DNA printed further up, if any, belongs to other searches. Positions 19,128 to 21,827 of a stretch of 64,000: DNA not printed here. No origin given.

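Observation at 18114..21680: Single ORF fusing an LptF/G-type inner-membrane permease to an LptD/OstA-like outer-membrane protein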

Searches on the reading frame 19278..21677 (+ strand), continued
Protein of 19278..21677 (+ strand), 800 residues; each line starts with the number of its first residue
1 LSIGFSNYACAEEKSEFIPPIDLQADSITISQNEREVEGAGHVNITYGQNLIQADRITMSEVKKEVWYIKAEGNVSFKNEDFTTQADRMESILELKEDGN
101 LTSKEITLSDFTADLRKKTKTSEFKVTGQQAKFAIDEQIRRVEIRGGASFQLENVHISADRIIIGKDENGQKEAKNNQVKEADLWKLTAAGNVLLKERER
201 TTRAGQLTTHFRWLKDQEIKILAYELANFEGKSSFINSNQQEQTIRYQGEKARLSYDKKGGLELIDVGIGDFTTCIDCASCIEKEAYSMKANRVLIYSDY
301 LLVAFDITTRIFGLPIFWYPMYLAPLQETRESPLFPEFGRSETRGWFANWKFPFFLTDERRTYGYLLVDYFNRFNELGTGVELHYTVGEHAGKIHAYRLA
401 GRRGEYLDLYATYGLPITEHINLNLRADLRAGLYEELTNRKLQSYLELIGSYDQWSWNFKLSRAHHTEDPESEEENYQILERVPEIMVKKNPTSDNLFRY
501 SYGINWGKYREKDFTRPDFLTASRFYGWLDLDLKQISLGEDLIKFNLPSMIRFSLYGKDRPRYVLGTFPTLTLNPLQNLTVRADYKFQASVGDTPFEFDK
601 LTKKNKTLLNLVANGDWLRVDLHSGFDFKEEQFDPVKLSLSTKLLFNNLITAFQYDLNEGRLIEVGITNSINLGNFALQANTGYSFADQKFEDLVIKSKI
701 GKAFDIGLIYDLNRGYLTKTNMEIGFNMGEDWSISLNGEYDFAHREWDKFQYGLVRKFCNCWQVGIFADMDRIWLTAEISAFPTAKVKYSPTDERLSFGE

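Call 87: search_protein_families(library=ncbifam, proteins=[L046:7243-8091:+, L046:8092-8799:+, L046:8853-10001:+, L046:10001-12331:+, L048:7312-8070:+, L048:8071-8784:+], max_evalue=0.001)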
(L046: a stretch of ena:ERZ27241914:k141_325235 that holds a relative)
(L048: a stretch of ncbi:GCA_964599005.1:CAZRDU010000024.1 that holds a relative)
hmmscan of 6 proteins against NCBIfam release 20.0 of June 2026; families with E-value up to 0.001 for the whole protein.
L046:7243-8091:+ (282 aa): 2 families
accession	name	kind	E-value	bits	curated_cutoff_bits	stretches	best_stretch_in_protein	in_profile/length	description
TIGR04409.1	LptC_YrbK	equivalog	1.8e-10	40.6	38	1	147-270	40-170/180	LPS export ABC transporter periplasmic protein LptC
TIGR03002.1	outer_YhbN_LptA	equivalog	8.5e-08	32.2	71.7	1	223-276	76-129/142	lipopolysaccharide transport periplasmic protein LptA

L046:8092-8799:+ (235 aa): 180 families (the best 25 are shown)
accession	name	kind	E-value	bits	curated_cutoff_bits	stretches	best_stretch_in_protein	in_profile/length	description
TIGR04406.1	LPS_export_lptB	equivalog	2e-69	233.5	240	1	2-233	2-233/239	LPS export ABC transporter ATP-binding protein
NF008144.0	PRK10895.1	equivalog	1.4e-52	178.6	381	1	2-232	4-234/241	LPS export ABC transporter ATP-binding protein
TIGR03410.1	urea_trans_UrtE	equivalog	1.7e-46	158.6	285.8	1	2-229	1-226/230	urea ABC transporter ATP-binding subunit UrtE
NF008449.1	PRK11300.1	equivalog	2.5e-39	135.1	362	1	1-226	5-245/255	high-affinity branched-chain amino acid ABC transporter ATP-binding protein LivG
TIGR03265.1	PhnT2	equivalog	1.4e-38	133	457.7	1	2-225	5-225/353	putative 2-aminoethylphosphonate ABC transporter ATP-binding protein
TIGR03864.1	PQQ_ABC_ATP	hypoth_equivalog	1e-37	129.9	302.25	1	1-225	1-222/236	ABC transporter, ATP-binding subunit, PQQ-dependent alcohol dehydrogenase system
TIGR01188.1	drrA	subfamily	1.2e-37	129.9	312.45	1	9-222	1-211/302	daunorubicin resistance ABC transporter, ATP-binding protein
TIGR00968.1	3a0106s01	subfamily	1.2e-36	126.5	342.75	1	3-225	2-221/237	sulfate ABC transporter ATP-binding protein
NF043075.1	MMSYN1_0197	equivalog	6.2e-36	124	550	1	1-223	2-221/341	spermidine/putrescine ABC transporter ATP-binding protein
TIGR00972.1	3a0107s01c2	equivalog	4.1e-34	118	343.2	1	2-226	2-234/248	phosphate ABC transporter ATP-binding protein PstB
NF006987.0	PRK09452.1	equivalog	1.2e-33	116.4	482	1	2-223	18-236/378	spermidine/putrescine ABC transporter ATP-binding protein PotA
TIGR03740.1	galliderm_ABC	subfamily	1.5e-33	116.4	309.75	1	2-219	1-208/223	lantibiotic protection ABC transporter ATP-binding subunit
NF008105.0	PRK10851.1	equivalog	5.7e-33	114.1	502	1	3-229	4-231/362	sulfate/thiosulfate ABC transporter ATP-binding protein CysA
TIGR03522.1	GldA_ABC_ATP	equivalog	6e-33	114.6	402.6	1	2-226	3-223/301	gliding motility-associated ABC transporter ATP-binding subunit GldA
NF040840.2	tungstate_WtpC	equivalog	1.1e-32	113.7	440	1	1-225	1-221/347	tungstate ABC transporter ATP-binding protein WtpC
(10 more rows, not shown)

L046:8853-10001:+ (382 aa): 2 families
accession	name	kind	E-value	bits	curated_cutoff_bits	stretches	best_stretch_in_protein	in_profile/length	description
TIGR04407.1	LptF_YjgP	equivalog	9.1e-54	182.5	230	1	2-359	3-346/347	LPS export ABC transporter permease LptF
TIGR04408.1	LptG_lptG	equivalog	1.2e-43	149.1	240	1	2-359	3-349/351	LPS export ABC transporter permease LptG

L046:10001-12331:+ (776 aa): 0 families

L048:7312-8070:+ (252 aa): 1 family
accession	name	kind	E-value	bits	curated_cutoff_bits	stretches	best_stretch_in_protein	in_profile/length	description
TIGR03002.1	outer_YhbN_LptA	equivalog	1.6e-05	24.8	71.7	1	195-246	78-129/142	lipopolysaccharide transport periplasmic protein LptA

L048:8071-8784:+ (237 aa): 185 families (the best 25 are shown)
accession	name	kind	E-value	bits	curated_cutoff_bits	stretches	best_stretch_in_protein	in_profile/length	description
TIGR04406.1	LPS_export_lptB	equivalog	1.7e-71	240.3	240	1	2-233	2-233/239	LPS export ABC transporter ATP-binding protein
NF008144.0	PRK10895.1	equivalog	4e-54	183.6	381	1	4-233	6-235/241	LPS export ABC transporter ATP-binding protein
TIGR03410.1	urea_trans_UrtE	equivalog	1.6e-48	165.2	285.8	1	2-225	1-222/230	urea ABC transporter ATP-binding subunit UrtE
TIGR01188.1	drrA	subfamily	2.9e-46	158.1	312.45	1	9-224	1-213/302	daunorubicin resistance ABC transporter, ATP-binding protein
NF008449.1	PRK11300.1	equivalog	7.4e-46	156.4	362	1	1-230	5-249/255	high-affinity branched-chain amino acid ABC transporter ATP-binding protein LivG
TIGR03864.1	PQQ_ABC_ATP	hypoth_equivalog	2.1e-43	148.5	302.25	1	1-230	1-227/236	ABC transporter, ATP-binding subunit, PQQ-dependent alcohol dehydrogenase system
TIGR03265.1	PhnT2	equivalog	4.1e-43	148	457.7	1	2-226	5-226/353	putative 2-aminoethylphosphonate ABC transporter ATP-binding protein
TIGR00968.1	3a0106s01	subfamily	4e-42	144.3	342.75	1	3-226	2-222/237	sulfate ABC transporter ATP-binding protein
NF043075.1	MMSYN1_0197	equivalog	1.1e-41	142.9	550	1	2-227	3-225/341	spermidine/putrescine ABC transporter ATP-binding protein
NF006987.0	PRK09452.1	equivalog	1.3e-40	139.3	482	1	2-226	18-239/378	spermidine/putrescine ABC transporter ATP-binding protein PotA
NF040840.2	tungstate_WtpC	equivalog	2.5e-39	135.5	440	1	1-230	1-226/347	tungstate ABC transporter ATP-binding protein WtpC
TIGR03522.1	GldA_ABC_ATP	equivalog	4e-38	131.6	402.6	1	2-231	3-228/301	gliding motility-associated ABC transporter ATP-binding subunit GldA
NF010068.0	PRK13548.1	equivalog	1.1e-37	129.5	261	1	1-232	5-240/261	heme ABC transporter ATP-binding protein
TIGR03740.1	galliderm_ABC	subfamily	1.4e-37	129.5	309.75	1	2-221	1-210/223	lantibiotic protection ABC transporter ATP-binding subunit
NF008513.0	PRK11432.1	equivalog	1.6e-36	126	496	1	3-225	8-227/351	ferric ABC transporter ATP-binding protein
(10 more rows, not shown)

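Call 88: search_protein_families(library=pfam, proteins=[L046:10001-12331:+, L046:7243-8091:+, L048:7312-8070:+], max_evalue=0.01)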
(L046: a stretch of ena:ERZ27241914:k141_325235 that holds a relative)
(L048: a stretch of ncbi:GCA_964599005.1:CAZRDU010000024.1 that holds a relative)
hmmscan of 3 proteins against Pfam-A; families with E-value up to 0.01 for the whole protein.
L046:10001-12331:+ (776 aa): 1 family
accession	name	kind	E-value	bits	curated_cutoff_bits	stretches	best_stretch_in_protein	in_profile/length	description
PF03968.19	LptD_N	-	0.00051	20.7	20.4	1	41-133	10-107/113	LptA/(LptD N-terminal domain) LPS transport protein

L046:7243-8091:+ (282 aa): 2 families
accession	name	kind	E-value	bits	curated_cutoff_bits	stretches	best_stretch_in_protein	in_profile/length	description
PF06835.18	LptC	-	3.1e-07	30.6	21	1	146-272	34-166/175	Lipopolysaccharide-assembly, LptC-related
PF03968.19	LptD_N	-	2.4e-05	24.9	20.4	0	224-268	68-112/113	LptA/(LptD N-terminal domain) LPS transport protein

L048:7312-8070:+ (252 aa): 0 families

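Call 90: find_homologous_proteins(query=L048:8071-8784:+, max_evalue=1e-30)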
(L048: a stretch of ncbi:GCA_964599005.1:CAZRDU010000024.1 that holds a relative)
Query L048:8071-8784:+ (237 aa): 436 proteins with E <= 1e-30 among 8000 candidates; the best 120 are listed.
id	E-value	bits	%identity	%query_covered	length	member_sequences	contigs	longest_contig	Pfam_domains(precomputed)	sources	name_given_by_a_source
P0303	1.9e-144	497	100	100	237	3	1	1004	PF00005.34,PF13304.13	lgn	-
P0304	4.2e-139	479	96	100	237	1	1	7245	PF00005.34,PF13304.13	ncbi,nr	ncbi:ATP-binding cassette domain-containing protein [Candidatus Bipolaricaulota bacterium]|nr:ATP-bi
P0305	1.1e-95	337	68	100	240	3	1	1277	PF00005.34,PF13304.13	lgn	-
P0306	4.0e-92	326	68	98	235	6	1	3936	PF00005.34,PF13304.13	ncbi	-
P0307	1.1e-91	324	67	99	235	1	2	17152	PF00005.34,PF13304.13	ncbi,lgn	-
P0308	1.6e-91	324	65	100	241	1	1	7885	PF12399.15,PF00005.34,PF13304.13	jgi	-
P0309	4.1e-91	323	67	99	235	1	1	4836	PF00005.34,PF13304.13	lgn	-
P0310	4.5e-91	322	65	100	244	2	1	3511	PF12399.15,PF00005.34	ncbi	-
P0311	6.1e-90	319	67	98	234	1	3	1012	PF00005.34,PF13304.13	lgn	-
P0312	1.5e-89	317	65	98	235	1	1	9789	PF00005.34,PF13304.13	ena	-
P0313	2.2e-89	317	65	98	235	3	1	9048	PF00005.34,PF13304.13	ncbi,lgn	-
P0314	6.3e-89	315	64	98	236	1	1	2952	PF00005.34,PF13304.13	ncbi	ncbi:MAG: ATP-binding cassette domain-containing protein [Candidatus Bipolaricaulia bacterium]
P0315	8.6e-89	315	67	98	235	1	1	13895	PF00005.34,PF13304.13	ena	-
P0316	1.3e-88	314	66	99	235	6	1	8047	PF00005.34,PF13304.13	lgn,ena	-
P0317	1.7e-88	314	65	99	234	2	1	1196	PF00005.34,PF13304.13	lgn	-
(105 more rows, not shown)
